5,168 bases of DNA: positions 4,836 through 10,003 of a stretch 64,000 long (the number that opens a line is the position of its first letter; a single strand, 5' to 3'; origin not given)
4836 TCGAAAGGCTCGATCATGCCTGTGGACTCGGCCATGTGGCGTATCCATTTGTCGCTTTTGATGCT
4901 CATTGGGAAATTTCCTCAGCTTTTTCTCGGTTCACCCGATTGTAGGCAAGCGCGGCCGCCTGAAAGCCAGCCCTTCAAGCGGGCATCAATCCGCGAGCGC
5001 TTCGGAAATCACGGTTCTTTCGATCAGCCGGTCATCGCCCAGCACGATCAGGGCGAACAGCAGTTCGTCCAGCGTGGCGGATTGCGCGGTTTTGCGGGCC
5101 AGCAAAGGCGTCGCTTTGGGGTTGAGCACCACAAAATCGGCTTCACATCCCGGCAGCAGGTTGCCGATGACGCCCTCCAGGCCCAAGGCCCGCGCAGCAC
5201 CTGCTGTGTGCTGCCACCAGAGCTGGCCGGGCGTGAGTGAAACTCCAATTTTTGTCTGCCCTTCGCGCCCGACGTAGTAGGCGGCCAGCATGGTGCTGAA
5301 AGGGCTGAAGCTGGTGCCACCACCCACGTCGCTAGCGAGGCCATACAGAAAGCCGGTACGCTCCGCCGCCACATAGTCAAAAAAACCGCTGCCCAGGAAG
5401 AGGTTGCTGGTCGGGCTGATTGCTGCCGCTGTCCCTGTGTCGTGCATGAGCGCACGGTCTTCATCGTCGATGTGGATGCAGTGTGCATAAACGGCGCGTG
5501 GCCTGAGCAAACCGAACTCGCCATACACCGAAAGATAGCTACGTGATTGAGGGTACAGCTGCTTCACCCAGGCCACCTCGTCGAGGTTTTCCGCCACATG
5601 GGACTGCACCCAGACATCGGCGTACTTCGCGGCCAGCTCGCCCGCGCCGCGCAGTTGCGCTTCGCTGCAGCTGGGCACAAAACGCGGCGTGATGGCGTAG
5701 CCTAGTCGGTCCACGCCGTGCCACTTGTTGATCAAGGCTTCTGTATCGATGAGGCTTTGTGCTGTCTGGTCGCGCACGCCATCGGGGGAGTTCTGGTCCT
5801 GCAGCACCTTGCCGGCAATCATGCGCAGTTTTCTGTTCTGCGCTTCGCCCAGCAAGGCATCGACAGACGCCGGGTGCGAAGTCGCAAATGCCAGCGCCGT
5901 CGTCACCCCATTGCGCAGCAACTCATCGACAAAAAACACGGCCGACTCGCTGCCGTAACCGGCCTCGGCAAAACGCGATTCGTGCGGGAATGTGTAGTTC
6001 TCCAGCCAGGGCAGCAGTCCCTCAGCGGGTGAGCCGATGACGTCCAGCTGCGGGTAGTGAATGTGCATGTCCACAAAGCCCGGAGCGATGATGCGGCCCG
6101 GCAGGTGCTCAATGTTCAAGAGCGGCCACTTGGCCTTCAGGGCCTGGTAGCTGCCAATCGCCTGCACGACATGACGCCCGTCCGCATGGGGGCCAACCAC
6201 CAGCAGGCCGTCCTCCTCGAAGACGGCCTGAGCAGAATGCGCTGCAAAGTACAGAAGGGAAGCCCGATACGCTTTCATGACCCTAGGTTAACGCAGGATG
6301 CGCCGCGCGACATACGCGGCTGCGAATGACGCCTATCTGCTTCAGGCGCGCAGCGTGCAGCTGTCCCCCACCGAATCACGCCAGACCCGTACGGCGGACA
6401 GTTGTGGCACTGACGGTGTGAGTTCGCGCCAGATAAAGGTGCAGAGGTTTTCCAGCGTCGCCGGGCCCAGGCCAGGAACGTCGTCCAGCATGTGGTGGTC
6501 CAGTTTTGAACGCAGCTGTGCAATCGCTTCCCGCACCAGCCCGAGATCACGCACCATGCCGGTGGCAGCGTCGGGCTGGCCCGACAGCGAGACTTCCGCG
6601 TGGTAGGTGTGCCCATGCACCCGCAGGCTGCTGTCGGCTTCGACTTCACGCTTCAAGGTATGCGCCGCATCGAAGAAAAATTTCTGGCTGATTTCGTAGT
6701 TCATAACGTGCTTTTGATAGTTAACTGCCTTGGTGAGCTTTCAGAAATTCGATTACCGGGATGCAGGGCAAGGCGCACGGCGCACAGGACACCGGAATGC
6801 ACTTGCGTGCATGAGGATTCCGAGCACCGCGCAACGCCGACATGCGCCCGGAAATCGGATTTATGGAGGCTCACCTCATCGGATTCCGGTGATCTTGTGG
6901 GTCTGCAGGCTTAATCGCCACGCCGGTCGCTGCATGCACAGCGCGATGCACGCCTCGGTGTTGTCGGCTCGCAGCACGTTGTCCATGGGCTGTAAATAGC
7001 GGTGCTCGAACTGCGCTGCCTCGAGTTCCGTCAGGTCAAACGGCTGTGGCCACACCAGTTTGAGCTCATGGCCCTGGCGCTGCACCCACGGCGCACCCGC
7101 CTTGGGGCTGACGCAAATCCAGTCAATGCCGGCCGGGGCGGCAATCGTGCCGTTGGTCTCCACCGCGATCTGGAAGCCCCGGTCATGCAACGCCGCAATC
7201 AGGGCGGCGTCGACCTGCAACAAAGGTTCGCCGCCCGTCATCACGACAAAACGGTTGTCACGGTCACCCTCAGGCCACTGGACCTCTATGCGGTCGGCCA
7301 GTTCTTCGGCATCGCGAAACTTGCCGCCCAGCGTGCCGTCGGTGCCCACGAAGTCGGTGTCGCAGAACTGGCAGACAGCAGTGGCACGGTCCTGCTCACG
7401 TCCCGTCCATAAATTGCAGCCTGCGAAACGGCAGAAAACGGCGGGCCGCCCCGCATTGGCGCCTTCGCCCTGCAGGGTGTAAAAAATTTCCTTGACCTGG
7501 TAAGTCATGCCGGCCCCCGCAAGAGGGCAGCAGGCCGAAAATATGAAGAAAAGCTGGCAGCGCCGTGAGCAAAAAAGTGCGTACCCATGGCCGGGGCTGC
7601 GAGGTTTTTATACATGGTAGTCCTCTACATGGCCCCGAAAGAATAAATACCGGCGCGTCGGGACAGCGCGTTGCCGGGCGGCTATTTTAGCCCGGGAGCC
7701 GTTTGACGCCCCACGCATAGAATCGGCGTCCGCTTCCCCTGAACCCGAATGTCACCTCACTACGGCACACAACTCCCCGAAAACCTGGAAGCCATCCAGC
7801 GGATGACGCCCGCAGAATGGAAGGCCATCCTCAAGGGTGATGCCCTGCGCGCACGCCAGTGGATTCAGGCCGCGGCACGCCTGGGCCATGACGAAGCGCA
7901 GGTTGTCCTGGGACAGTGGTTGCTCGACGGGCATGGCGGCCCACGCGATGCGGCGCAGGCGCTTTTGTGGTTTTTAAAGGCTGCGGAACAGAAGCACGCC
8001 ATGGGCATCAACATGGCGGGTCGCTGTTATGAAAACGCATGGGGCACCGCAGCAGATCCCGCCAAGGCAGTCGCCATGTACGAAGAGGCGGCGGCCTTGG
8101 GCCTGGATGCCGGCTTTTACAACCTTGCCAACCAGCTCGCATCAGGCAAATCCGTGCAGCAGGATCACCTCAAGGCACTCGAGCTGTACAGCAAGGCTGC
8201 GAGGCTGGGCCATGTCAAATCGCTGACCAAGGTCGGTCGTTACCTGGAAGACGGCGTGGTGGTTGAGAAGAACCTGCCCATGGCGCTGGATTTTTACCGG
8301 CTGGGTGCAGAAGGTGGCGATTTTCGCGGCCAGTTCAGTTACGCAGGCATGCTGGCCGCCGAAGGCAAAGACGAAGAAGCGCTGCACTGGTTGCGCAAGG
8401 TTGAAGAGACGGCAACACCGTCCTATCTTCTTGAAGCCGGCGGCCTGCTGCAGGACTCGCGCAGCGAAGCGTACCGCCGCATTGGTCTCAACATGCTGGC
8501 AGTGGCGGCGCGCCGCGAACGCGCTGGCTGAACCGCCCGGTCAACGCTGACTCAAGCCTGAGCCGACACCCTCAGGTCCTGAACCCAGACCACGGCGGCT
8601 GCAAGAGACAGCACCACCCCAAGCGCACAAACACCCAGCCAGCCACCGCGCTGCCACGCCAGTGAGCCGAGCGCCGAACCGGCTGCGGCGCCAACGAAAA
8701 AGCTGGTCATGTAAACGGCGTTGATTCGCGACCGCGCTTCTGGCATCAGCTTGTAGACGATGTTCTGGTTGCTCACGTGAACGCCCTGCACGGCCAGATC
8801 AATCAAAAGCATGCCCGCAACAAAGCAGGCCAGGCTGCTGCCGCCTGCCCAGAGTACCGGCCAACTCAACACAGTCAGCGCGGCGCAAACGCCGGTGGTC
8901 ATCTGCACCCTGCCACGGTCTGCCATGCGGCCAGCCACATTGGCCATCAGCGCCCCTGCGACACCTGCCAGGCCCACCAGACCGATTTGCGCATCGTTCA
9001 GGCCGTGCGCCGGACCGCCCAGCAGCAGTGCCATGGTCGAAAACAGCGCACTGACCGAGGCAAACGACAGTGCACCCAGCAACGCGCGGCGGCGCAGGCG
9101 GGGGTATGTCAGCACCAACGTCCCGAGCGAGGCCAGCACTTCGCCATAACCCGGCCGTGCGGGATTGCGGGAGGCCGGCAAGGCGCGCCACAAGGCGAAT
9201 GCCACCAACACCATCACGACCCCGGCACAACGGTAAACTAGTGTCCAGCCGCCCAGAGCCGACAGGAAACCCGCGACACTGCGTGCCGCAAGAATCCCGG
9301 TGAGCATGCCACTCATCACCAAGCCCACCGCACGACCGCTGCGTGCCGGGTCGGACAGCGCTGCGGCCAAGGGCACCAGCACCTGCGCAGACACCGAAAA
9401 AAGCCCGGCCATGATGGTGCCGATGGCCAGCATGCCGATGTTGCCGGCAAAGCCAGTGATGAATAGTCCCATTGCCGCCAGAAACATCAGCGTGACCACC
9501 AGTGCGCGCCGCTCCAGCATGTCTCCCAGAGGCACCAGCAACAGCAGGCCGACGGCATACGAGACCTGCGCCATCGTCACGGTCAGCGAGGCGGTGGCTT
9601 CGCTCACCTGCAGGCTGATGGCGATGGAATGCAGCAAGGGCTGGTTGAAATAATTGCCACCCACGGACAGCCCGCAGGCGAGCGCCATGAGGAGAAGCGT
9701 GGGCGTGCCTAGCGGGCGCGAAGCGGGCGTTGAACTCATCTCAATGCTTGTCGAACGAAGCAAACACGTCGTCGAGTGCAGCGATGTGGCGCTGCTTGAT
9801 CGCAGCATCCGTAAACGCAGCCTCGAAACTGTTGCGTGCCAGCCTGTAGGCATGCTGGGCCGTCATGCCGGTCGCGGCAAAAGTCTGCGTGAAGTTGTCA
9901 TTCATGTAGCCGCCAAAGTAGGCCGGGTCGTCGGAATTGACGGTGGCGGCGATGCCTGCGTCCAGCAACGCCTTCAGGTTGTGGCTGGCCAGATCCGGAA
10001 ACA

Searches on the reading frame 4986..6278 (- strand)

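Call 89: search_protein_families(library=pfam, max_evalue=0.000001, proteins=[window:4986-6278:-])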
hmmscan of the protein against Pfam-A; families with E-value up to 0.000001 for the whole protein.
window:4986-6278:- (430 aa): 2 families
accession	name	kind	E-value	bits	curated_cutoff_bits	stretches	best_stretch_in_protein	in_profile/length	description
PF01979.26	Amidohydro_1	-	6e-39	134.7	25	1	63-400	1-323/345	Amidohydrolase family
PF07969.17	Amidohydro_3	-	2.6e-14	54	29.7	1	263-392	309-448/472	Amidohydrolase family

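Call 90: search_protein_families(library=ncbifam, max_evalue=1e-15, proteins=[window:4986-6278:-])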
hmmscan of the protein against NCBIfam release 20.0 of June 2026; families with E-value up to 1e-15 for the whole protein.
window:4986-6278:- (430 aa): 13 families
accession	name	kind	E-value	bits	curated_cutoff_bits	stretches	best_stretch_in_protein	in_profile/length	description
NF006679.0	PRK09228.1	subfamily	2.8e-176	586.5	351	1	1-427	3-427/433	guanine deaminase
TIGR02967.1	guan_deamin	equivalog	2.4e-141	471.3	375.4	1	20-424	3-399/401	guanine deaminase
NF005557.0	PRK07228.1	equivalog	1.4e-57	195.4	522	1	38-390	31-379/445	5'-deoxyadenosine deaminase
NF006055.0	PRK08203.1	equivalog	1.7e-26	92.8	532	1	40-387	38-392/455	8-oxoguanine deaminase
NF006549.0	PRK09045.1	equivalog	2e-26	92.6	540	1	37-386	38-379/444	TRZ/ATZ family hydrolase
NF005211.0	PRK06687.1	equivalog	4.8e-20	71.7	703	1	60-391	52-377/419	TRZ/ATZ family protein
NF009059.0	PRK12393.1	equivalog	7.5e-20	71.1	543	1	62-385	58-394/460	amidohydrolase family protein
NF006056.0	PRK08204.1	subfamily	5.1e-18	65.1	391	0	245-392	230-386/449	hypothetical protein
NF006252.0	PRK08393.1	equivalog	5.3e-18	65.2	617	1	61-318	49-297/424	N-ethylammeline chlorohydrolase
NF004701.0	PRK06038.1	equivalog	1.2e-17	63.7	609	1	61-393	52-373/432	N-ethylammeline chlorohydrolase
NF005540.0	PRK07203.1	equivalog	6.2e-17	61.4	444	1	36-395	29-388/444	putative aminohydrolase SsnA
NF012037.0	PRK15493.1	equivalog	4.5e-16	58.7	779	1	58-394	51-380/435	bifunctional S-methyl-5'-thioadenosine deaminase/S-adenosylhomocysteine deaminase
TIGR03314.1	Se_ssnA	subfamily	9.8e-16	57.6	455.5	0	35-396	27-388/441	putative selenium metabolism protein SsnA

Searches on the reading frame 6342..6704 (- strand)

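Call 89: search_protein_families(library=pfam, max_evalue=0.000001, proteins=[window:6342-6704:-])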
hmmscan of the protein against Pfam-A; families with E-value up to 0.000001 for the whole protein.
window:6342-6704:- (120 aa): 1 family
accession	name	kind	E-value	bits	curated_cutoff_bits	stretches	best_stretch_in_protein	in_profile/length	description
PF01242.24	PTPS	-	1.1e-29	103.3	22.4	1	4-116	1-116/121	6-pyruvoyl tetrahydropterin synthase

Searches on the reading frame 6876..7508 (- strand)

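Call 89: search_protein_families(library=pfam, max_evalue=0.000001, proteins=[window:6876-7508:-])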
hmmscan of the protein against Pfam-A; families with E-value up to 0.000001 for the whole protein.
window:6876-7508:- (210 aa): 1 family
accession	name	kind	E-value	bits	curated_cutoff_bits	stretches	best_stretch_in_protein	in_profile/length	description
PF04055.27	Radical_SAM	-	3e-07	31.2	29.5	1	46-139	11-113/166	Radical SAM superfamily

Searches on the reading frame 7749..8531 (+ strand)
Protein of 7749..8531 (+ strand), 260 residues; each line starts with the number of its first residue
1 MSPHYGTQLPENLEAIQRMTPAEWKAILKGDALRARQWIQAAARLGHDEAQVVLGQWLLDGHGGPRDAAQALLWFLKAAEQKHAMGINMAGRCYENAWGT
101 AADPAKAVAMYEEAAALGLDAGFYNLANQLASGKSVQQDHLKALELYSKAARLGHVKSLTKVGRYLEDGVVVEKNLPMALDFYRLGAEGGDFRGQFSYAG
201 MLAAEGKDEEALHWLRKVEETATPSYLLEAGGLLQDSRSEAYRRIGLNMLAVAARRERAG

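Call 89: search_protein_families(library=pfam, max_evalue=0.000001, proteins=[window:7749-8531:+])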
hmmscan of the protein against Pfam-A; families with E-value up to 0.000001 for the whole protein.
window:7749-8531:+ (260 aa): 1 family
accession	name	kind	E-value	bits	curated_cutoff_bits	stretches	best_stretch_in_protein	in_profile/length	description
PF08238.18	Sel1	-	1.5e-25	89.1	30.7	1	49-83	2-36/36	Sel1 repeat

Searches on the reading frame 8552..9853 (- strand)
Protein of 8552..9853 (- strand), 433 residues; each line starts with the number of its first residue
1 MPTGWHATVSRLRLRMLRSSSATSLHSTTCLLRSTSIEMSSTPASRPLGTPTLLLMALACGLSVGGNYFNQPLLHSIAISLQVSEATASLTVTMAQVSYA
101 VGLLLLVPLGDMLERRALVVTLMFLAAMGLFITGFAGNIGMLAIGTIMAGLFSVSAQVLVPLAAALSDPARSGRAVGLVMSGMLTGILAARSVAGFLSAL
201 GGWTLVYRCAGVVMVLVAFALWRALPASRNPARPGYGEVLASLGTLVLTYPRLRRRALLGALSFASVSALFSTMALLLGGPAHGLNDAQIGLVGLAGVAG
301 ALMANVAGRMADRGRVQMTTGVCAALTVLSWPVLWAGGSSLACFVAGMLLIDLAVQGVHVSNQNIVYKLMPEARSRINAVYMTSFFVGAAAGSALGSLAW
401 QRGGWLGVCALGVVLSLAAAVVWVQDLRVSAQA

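Call 20: search_protein_families(library=pfam, max_evalue=1e-8, proteins=[window:8552-9853:-])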
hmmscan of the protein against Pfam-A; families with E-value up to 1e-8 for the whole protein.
window:8552-9853:- (433 aa): 1 family
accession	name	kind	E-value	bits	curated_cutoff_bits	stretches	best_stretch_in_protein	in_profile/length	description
PF07690.21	MFS_1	-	1.8e-37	129.5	33.4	2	57-372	2-325/347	Major Facilitator Superfamily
